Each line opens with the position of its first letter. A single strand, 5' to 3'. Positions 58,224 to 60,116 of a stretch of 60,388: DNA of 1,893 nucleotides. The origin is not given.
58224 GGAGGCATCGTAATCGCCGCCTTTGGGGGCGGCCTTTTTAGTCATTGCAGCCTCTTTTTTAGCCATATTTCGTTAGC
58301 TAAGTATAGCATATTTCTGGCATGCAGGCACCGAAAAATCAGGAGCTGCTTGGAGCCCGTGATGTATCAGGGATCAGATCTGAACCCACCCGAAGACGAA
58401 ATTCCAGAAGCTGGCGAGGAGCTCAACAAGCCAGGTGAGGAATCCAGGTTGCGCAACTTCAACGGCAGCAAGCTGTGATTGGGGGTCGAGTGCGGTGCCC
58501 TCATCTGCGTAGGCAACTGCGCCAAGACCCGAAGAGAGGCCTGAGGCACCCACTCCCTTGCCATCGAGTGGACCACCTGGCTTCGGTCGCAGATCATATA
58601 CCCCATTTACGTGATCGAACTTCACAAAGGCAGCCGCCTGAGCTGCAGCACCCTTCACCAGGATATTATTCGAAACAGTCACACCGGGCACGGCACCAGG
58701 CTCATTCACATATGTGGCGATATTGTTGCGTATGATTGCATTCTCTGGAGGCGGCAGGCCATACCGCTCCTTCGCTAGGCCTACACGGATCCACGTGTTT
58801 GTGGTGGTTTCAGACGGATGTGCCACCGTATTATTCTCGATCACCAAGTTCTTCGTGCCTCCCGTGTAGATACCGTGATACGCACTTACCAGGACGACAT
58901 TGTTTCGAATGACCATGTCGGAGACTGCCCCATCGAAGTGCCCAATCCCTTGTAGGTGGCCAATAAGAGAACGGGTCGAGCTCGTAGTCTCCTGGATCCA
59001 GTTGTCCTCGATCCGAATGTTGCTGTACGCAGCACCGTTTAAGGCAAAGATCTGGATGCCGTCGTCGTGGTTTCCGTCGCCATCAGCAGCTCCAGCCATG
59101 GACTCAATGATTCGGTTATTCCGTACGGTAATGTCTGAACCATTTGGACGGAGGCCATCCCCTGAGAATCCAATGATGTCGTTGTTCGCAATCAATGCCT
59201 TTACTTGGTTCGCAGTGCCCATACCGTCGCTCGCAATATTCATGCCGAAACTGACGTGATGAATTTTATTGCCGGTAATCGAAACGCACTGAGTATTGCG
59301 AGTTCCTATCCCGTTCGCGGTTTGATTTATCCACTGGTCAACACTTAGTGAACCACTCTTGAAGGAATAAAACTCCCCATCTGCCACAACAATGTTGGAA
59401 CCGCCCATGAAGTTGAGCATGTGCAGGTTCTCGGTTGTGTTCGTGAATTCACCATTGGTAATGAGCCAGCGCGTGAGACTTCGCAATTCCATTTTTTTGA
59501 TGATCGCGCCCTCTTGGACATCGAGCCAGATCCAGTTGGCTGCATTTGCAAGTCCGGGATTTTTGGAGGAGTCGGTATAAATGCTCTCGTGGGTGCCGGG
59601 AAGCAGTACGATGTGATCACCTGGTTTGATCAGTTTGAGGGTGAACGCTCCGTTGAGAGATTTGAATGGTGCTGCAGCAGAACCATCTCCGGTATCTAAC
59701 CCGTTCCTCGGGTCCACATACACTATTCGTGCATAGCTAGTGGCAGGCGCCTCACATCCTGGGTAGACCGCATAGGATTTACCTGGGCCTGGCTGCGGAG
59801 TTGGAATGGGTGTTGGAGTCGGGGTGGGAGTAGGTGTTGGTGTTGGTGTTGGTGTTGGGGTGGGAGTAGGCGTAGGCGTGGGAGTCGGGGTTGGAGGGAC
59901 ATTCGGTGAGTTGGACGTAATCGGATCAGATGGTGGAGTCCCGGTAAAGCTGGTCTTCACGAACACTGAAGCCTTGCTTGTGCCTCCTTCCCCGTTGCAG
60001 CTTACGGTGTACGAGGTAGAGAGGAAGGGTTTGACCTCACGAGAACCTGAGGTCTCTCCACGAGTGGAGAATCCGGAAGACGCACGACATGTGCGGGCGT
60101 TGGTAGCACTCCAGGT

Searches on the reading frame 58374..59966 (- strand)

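Call 9: search_protein_families(library=pfam, proteins=[window:58374-59966:-], max_evalue=0.01)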
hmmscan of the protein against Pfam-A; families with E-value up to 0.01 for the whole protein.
window:58374-59966:- (530 aa): 2 families
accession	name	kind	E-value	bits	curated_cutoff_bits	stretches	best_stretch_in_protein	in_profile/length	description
PF13229.12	Beta_helix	-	1.2e-07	31.9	25.9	2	210-324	43-134/158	Right handed beta helix region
PF05048.19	NosD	-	0.003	17.5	23.6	0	349-387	91-124/212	Periplasmic copper-binding protein (NosD)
